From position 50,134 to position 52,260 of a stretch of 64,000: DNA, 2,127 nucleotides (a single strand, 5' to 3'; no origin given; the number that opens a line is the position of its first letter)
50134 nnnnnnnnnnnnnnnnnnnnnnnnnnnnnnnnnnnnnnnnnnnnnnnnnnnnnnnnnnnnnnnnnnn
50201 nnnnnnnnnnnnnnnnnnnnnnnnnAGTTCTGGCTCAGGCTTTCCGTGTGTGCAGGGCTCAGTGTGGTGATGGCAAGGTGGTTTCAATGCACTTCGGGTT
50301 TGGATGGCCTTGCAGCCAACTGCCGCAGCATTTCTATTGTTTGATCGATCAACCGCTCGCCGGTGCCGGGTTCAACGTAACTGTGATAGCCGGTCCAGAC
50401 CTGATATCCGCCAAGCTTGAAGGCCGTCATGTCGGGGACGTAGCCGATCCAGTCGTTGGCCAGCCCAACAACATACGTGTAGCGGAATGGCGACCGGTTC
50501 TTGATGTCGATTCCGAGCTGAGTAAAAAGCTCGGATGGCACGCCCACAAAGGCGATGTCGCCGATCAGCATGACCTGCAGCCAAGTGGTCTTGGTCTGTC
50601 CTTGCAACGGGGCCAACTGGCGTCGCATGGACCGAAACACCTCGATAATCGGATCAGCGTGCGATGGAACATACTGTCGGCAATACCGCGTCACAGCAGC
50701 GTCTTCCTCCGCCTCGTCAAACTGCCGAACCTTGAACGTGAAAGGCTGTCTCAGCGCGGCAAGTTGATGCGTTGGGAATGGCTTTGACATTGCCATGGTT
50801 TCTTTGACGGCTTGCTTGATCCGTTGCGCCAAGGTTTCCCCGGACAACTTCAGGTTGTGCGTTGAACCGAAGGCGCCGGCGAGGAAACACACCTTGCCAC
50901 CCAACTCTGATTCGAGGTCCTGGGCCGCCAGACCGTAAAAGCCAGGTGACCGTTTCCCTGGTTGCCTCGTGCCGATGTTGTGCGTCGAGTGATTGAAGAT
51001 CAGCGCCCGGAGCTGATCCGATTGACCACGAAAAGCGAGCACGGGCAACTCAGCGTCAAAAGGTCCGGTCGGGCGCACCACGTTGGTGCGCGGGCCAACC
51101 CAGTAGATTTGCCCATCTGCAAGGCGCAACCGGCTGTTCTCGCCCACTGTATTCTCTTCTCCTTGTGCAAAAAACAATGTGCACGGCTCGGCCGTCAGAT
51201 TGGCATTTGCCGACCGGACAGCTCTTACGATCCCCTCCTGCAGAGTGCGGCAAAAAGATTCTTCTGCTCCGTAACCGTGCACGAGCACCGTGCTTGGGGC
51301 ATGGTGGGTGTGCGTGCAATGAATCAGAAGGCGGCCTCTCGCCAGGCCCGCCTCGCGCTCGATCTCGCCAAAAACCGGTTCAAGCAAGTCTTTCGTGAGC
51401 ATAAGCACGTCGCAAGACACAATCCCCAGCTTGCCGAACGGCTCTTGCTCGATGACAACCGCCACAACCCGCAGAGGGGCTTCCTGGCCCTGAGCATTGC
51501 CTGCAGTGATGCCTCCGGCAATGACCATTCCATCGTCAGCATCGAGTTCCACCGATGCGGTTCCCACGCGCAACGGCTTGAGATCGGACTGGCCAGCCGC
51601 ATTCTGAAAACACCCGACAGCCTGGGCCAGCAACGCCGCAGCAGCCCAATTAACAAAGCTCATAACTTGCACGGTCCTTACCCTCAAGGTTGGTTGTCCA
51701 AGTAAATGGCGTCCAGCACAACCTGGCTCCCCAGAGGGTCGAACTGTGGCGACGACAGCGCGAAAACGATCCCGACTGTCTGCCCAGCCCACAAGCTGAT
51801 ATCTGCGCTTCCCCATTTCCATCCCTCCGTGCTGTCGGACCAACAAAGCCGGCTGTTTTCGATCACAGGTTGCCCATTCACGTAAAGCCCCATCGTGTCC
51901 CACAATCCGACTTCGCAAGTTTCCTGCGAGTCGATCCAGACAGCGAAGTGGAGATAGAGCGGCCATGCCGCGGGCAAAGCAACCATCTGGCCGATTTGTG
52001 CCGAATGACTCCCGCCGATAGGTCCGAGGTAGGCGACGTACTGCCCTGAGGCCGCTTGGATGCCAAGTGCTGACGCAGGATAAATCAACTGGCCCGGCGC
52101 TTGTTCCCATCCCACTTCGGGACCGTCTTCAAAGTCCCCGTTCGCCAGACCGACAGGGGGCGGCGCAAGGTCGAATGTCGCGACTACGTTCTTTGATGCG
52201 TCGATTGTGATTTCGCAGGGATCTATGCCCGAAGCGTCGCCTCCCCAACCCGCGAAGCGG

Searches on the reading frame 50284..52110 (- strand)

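Call 9: search_protein_families(library=pfam, proteins=[window:50284-52110:-])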
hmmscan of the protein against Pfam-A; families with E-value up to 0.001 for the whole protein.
window:50284-52110:- (608 aa): 1 family
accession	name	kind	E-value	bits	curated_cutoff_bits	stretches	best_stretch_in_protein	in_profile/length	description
PF04734.18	Ceramidase_alk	-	0.00013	21.2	32.1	0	213-378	36-204/509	Neutral/alkaline non-lysosomal ceramidase, N-terminal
